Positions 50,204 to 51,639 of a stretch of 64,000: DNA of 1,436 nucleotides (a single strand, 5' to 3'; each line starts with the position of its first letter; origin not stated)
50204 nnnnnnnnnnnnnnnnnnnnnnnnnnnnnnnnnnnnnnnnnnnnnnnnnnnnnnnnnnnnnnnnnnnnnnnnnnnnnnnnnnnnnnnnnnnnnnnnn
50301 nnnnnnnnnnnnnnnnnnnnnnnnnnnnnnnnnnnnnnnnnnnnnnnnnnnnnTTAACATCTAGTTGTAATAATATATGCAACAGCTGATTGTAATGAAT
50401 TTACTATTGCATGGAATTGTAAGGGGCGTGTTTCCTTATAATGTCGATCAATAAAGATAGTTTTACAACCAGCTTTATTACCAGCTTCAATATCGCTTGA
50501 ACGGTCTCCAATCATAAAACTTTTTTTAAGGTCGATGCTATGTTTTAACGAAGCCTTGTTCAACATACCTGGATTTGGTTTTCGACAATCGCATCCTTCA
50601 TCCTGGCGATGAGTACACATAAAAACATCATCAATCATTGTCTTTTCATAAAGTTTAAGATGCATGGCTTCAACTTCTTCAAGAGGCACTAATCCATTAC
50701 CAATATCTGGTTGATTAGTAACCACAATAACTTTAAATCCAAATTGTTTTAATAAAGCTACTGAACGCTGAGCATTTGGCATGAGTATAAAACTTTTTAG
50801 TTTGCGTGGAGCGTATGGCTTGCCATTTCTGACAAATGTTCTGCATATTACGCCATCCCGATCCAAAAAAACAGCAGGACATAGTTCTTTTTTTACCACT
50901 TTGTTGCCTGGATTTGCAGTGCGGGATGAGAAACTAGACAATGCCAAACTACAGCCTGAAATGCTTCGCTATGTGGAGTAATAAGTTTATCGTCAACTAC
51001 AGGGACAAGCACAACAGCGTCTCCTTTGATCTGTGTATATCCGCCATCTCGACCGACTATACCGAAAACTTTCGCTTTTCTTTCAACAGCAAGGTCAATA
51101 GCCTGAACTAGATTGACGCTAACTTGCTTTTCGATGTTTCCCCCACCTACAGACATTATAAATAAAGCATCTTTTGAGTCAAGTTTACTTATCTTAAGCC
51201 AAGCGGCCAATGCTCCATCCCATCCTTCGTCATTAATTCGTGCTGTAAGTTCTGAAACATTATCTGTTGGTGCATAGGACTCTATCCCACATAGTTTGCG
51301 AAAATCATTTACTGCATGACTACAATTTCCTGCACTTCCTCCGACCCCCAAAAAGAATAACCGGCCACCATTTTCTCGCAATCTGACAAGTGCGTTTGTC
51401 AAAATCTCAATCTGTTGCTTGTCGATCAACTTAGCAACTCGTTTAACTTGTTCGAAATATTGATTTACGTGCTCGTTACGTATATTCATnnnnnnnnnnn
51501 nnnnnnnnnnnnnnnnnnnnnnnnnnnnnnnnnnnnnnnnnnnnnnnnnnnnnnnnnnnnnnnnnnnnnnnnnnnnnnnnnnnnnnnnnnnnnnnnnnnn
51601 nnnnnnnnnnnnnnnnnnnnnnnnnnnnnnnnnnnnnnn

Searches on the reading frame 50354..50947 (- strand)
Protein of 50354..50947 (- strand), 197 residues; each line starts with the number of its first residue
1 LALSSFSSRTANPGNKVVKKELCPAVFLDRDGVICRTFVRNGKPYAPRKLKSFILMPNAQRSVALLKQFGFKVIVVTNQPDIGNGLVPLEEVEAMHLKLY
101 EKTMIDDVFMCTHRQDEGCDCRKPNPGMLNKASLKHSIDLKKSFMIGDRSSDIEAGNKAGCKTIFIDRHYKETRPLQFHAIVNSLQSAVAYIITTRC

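Call 12: search_protein_families(library=pfam, proteins=[window:50354-50947:-], max_evalue=0.00001)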
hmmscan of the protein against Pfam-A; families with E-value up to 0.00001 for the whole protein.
window:50354-50947:- (197 aa): 4 families
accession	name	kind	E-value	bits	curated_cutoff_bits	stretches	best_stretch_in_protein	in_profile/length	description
PF13242.12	Hydrolase_like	-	1e-13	51.4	22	1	121-168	2-50/75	HAD-hyrolase-like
PF13419.12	HAD_2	-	4.1e-09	37.3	23.8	1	105-165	118-177/178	Haloacid dehalogenase-like hydrolase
PF00702.32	Hydrolase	-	4.9e-08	34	26.4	1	54-160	98-191/191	haloacid dehalogenase-like hydrolase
PF08645.17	PNK3P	-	1.3e-06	28.7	22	1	48-153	22-130/161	Polynucleotide kinase 3 phosphatase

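Call 23: search_protein_families(library=ncbifam, proteins=[window:50354-50947:-], max_evalue=1e-8)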
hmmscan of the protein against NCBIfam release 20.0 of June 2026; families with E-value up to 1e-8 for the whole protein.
window:50354-50947:- (197 aa): 9 families
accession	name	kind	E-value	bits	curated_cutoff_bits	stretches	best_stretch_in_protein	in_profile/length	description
TIGR01656.1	Histidinol-ppas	subfamily_domain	1.4e-39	135.4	84.15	1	24-164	1-143/149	histidinol-phosphate phosphatase domain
NF006506.0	PRK08942.1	equivalog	3.7e-36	124.3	178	1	24-192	4-177/182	D-glycero-beta-D-manno-heptose 1,7-bisphosphate 7-phosphatase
NF005264.0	PRK06769.1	equivalog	1.4e-31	109.6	217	1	24-167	5-137/175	HAD-IIIA family hydrolase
TIGR01662.1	HAD-SF-IIIA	subfamily_domain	6.1e-27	94.4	44.6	1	25-167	2-139/141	HAD-IIIA family hydrolase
NF003937.0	PRK05446.1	equivalog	3.1e-23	82.3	443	1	25-187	5-164/355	bifunctional histidinol-phosphatase/imidazoleglycerol-phosphate dehydratase HisB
TIGR00213.1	GmhB_yaeD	subfamily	9.5e-23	80.8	149.6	1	24-173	2-156/176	D-glycero-beta-D-manno-heptose 1,7-bisphosphate 7-phosphatase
TIGR01261.1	hisB_Nterm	equivalog_domain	1.4e-21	76.7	140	1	25-167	3-147/161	histidinol-phosphatase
NF050049.1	HBPPhtaseGmhB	domain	4.6e-21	75.4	250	1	25-176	5-154/171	D-glycero-alpha-D-manno-heptose-1,7-bisphosphate 7-phosphatase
NF009695.0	PRK13222.1-2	equivalog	1.9e-13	50.4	225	1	45-192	85-222/226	phosphoglycolate phosphatase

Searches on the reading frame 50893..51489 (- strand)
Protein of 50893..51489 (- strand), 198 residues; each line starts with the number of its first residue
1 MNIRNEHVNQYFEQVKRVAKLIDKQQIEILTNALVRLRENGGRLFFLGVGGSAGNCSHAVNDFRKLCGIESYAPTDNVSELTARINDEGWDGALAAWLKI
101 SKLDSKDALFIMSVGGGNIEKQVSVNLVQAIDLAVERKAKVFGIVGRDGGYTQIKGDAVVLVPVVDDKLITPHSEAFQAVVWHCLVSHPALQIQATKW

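Call 12: search_protein_families(library=pfam, proteins=[window:50893-51489:-], max_evalue=0.00001)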
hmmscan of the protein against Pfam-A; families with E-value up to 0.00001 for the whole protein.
window:50893-51489:- (198 aa): 1 family
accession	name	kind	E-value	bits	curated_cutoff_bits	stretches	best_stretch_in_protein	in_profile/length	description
PF13580.11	SIS_2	-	8.9e-07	29.5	27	1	10-145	1-137/138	SIS domain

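Call 23: search_protein_families(library=ncbifam, proteins=[window:50893-51489:-], max_evalue=1e-8)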
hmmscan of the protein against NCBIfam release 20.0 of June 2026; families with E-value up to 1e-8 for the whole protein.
window:50893-51489:- (198 aa): 0 families
